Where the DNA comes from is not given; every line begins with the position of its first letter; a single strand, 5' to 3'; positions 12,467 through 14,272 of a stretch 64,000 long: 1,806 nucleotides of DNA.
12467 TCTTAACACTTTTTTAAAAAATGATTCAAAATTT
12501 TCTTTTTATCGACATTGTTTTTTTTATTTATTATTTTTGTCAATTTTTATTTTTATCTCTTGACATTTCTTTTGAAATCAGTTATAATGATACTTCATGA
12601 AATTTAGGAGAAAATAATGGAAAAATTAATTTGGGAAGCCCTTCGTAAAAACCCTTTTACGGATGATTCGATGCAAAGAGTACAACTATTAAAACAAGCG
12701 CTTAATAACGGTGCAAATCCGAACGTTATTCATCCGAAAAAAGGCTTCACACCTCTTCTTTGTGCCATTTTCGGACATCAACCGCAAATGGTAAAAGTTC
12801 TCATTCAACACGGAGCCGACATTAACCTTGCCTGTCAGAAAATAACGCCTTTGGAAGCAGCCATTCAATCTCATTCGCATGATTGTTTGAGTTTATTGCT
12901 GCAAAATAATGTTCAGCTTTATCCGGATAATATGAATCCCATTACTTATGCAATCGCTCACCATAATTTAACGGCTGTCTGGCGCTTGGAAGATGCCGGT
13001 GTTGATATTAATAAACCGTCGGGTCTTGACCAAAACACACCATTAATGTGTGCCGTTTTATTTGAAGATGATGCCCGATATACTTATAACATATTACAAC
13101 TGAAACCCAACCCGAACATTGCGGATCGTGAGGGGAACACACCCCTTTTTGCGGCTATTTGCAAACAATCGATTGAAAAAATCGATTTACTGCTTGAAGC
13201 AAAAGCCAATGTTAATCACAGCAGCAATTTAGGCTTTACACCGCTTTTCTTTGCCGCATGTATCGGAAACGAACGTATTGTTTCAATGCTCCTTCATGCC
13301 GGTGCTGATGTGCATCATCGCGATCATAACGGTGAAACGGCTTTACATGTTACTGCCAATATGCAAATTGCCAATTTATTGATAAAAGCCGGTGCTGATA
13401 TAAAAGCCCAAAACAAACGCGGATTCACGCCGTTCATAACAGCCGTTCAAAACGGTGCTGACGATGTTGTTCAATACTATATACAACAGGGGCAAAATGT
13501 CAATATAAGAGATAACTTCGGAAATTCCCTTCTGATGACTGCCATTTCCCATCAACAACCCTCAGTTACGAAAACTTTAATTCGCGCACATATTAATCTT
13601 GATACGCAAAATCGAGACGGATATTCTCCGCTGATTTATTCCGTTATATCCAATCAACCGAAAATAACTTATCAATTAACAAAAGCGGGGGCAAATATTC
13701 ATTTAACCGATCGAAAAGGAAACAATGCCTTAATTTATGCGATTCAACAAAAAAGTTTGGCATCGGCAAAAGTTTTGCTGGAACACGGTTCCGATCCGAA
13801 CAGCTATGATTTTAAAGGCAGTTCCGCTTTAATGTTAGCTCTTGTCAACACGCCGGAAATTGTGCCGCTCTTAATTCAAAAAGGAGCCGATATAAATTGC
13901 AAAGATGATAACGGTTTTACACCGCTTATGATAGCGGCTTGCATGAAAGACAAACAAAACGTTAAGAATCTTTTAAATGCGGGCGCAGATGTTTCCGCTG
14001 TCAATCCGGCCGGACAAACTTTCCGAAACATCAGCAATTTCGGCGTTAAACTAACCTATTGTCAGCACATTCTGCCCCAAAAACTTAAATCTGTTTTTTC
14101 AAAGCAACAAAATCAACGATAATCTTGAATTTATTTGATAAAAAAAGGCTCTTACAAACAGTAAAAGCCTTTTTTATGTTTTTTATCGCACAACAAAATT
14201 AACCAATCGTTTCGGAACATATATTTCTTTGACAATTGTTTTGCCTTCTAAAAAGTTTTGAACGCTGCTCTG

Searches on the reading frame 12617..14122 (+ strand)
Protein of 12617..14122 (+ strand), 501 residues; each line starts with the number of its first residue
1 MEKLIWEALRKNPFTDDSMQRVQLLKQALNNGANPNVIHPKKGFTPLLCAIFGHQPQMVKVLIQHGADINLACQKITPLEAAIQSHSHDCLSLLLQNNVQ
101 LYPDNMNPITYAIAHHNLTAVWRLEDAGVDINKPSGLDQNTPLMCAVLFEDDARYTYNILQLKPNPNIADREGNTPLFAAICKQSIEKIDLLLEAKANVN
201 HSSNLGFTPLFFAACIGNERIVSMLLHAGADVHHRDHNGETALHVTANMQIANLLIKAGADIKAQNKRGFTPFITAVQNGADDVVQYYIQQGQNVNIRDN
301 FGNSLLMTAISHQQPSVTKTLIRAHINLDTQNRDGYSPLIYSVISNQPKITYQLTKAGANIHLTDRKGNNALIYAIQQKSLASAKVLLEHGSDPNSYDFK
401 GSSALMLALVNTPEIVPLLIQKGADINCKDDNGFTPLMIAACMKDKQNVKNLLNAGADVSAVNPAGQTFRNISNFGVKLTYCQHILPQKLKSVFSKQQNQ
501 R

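Call 27: search_protein_families(library=pfam, proteins=[window:12617-14122:+], max_evalue=0.01)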
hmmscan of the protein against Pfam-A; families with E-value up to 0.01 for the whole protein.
window:12617-14122:+ (501 aa): 6 families
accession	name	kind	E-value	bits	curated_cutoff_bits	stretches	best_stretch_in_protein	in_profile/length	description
PF12796.13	Ank_2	-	4.2e-74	245.6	27.3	6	372-461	1-88/90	Ankyrin repeats (3 copies)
PF00023.36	Ank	-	3.2e-64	209.6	21.1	7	206-236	2-32/33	Ankyrin repeat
PF13637.12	Ank_4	-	6.1e-53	176.1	22.7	5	179-226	4-50/50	Ankyrin repeats (many copies)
PF13857.12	Ank_5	-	7.7e-39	131.7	27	4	357-408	4-56/56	Ankyrin repeats (many copies)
PF13606.12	Ank_3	-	2.4e-37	122.6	22.3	1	43-70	2-29/30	Ankyrin repeat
PF24521.3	Ank_KRIT1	-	1.1e-07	32.2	80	0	164-196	73-108/149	KRIT1 ankyrin-repeats domain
